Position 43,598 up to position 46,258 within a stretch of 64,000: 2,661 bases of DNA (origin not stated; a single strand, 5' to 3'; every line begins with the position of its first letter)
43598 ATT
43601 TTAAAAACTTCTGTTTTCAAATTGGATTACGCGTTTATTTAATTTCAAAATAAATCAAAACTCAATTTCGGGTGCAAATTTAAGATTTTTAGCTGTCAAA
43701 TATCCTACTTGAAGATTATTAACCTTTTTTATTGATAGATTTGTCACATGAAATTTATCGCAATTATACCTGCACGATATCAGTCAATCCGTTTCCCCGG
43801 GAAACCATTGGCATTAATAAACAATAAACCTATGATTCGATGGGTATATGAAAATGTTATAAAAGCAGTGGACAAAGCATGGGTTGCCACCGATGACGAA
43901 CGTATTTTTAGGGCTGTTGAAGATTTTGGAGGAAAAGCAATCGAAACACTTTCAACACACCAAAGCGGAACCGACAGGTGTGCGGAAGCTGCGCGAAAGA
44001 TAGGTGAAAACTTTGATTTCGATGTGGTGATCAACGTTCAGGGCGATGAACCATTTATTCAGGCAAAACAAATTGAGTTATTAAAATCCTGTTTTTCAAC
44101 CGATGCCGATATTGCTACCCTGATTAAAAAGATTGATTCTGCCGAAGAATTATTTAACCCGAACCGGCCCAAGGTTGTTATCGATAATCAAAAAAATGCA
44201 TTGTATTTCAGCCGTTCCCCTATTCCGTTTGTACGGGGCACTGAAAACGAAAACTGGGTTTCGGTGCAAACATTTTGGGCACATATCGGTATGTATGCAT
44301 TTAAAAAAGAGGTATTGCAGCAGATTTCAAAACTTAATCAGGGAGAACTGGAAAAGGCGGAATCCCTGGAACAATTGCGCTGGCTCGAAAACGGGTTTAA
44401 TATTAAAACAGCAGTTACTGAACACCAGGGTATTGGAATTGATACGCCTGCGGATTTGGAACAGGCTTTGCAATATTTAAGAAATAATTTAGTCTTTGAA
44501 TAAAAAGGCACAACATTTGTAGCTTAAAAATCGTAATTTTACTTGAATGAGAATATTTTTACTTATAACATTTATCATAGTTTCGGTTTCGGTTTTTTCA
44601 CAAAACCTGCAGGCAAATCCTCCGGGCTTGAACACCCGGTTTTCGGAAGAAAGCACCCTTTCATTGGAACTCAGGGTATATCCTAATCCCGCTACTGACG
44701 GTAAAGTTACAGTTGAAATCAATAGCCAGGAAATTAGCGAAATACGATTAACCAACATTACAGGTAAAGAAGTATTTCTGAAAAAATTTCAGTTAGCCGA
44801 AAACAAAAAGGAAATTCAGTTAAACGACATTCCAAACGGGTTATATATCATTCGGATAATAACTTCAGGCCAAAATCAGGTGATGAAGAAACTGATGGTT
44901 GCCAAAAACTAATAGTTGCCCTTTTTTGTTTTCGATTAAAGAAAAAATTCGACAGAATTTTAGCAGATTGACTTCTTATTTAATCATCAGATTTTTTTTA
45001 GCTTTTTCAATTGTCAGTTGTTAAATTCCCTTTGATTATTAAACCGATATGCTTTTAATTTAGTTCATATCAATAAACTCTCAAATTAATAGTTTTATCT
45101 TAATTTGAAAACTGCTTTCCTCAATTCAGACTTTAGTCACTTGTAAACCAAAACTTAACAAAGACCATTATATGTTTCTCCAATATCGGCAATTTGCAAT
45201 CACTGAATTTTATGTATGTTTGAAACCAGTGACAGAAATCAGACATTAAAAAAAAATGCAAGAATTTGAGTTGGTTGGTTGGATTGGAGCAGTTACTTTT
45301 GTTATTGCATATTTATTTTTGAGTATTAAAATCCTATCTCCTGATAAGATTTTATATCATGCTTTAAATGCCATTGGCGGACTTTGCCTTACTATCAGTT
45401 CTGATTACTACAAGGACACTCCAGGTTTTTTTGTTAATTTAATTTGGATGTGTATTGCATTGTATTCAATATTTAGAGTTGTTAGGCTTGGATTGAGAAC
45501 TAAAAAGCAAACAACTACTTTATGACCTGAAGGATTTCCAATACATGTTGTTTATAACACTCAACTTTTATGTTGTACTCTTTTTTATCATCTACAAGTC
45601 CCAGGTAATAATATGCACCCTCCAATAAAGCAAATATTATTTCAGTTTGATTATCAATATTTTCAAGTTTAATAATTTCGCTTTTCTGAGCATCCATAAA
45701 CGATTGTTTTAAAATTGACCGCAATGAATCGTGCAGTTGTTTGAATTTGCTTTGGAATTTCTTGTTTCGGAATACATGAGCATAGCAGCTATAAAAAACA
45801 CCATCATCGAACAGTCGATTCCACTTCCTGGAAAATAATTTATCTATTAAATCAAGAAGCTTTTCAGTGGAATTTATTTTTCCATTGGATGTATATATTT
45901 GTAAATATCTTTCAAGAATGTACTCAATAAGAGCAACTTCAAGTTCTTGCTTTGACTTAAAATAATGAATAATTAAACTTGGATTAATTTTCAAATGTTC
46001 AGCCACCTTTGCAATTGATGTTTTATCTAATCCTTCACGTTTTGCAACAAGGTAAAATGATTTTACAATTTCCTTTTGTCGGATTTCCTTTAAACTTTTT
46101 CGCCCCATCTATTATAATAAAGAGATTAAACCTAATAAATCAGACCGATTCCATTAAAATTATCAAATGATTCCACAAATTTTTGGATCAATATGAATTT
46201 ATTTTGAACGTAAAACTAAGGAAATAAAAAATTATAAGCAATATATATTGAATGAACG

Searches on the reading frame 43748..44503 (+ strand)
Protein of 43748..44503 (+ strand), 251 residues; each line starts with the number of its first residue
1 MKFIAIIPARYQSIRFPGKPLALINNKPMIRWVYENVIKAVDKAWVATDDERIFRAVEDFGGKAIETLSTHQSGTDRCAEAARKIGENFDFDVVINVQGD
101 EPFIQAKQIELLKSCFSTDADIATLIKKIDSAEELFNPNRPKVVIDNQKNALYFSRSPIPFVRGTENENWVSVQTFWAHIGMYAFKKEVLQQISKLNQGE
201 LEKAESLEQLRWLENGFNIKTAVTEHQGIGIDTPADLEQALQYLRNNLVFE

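Call 18: search_protein_families(library=pfam, proteins=[window:43748-44503:+], max_evalue=0.001)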
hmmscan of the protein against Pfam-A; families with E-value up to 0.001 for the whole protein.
window:43748-44503:+ (251 aa): 3 families
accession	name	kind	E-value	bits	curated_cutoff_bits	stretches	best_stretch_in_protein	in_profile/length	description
PF02348.25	CTP_transf_3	-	6.7e-55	186.7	22.6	1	4-217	1-215/217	Cytidylyltransferase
PF12804.13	NTP_transf_3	-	2.2e-07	31.6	27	1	19-127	16-123/160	MobA-like NTP transferase domain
PF00483.29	NTP_transferase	-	0.00019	21.5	21.2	0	19-208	22-207/245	Nucleotidyl transferase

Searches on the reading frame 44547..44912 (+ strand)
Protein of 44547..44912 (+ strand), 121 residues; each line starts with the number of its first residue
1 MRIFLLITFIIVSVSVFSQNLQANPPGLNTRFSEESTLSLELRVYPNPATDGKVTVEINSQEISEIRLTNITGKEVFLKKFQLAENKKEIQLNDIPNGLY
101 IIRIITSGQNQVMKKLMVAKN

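Call 18: search_protein_families(library=pfam, proteins=[window:44547-44912:+], max_evalue=0.001)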
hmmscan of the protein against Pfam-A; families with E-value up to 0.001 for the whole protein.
window:44547-44912:+ (121 aa): 1 family
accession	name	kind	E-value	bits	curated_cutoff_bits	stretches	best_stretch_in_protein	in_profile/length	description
PF18962.6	Por_Secre_tail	-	2.4e-15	57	27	1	44-118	1-75/75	Secretion system C-terminal sorting domain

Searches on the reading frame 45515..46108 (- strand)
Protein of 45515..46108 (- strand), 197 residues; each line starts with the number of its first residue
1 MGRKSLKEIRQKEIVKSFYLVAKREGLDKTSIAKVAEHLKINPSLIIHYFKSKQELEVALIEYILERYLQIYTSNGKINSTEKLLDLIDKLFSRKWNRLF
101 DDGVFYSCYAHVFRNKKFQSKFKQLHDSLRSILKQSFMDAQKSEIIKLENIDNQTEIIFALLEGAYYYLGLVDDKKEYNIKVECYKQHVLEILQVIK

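Call 3: search_protein_families(library=pfam, proteins=[window:45515-46108:-], max_evalue=0.1)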
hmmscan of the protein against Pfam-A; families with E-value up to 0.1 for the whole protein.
window:45515-46108:- (197 aa): 3 families
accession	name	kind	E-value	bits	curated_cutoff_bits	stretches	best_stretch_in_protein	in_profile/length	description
PF18665.6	TetR_C_37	-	2.2e-40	138.4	27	1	79-195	1-117/117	Tetracyclin repressor-like, C-terminal domain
PF00440.29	TetR_N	-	4.6e-08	33.2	24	1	23-56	10-43/47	Bacterial regulatory proteins, tetR family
PF13977.11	TetR_C_6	-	0.0014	19.2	27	1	82-169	3-90/115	BetI-type transcriptional repressor, C-terminal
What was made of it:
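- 45515..46108 (-): Divergent TetR-family regulator (TetR_C_37). Call 3.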

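Call 4: search_protein_families(library=ncbifam, proteins=[window:45515-46108:-], max_evalue=0.1)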
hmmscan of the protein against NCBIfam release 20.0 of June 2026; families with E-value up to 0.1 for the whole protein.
window:45515-46108:- (197 aa): 14 families
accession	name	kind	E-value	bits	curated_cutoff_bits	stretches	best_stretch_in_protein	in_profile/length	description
TIGR03384.1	betaine_BetI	equivalog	2.5e-11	43.6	201.3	1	3-177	2-173/189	choline-binding transcriptional repressor BetI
NF001978.0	PRK00767.1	equivalog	3.2e-11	43.4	118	1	1-138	1-141/197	transcriptional regulator BetI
NF037937.1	septum_RefZ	equivalog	1.8e-08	34.5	180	1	13-91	3-85/195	forespore capture DNA-binding protein RefZ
NF007015.0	PRK09480.1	equivalog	4.8e-05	23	120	1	6-164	7-167/197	nucleoid occlusion factor SlmA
TIGR03613.1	RutR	equivalog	0.00022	21.2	368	1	3-70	2-69/202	pyrimidine utilization regulatory protein R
NF053878.1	FATransRegFadRBac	equivalog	0.0007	19.4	200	1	12-93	6-89/190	fatty acid metabolism transcriptional regulator FadR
NF053516.1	TranRepPrsAVib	equivalog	0.0059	16.4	300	0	14-74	11-67/208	TetR family transcriptional repressor PsrA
NF011572.0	PRK14996.1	equivalog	0.0065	16.4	144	1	7-88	6-87/192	TetR family transcriptional regulator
NF011584.0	PRK15008.1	equivalog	0.0065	16.3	230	1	10-69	19-78/212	HTH-type transcriptional regulator RutR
NF010319.1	PRK13756.1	equivalog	0.013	15.4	265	1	13-67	6-60/199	tetracycline resistance transcriptional repressor TetR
NF051457.1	acryl_TF_AcuR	equivalog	0.014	14.7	247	1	12-180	20-194/204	acrylate utilization transcriptional regulator AcuR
NF058643.1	TranRegCurRPseudo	equivalog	0.031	13.9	300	1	26-91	24-92/193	TetR family transcriptional repressor CurR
NF033703.1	transcr_KstR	equivalog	0.073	12.7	280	0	10-68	8-66/185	cholesterol catabolism transcriptional regulator KstR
NF038211.1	MFT_alt_reg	equivalog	0.098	13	285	0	11-60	3-52/193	mycofactocin system transcriptional regulator MftR2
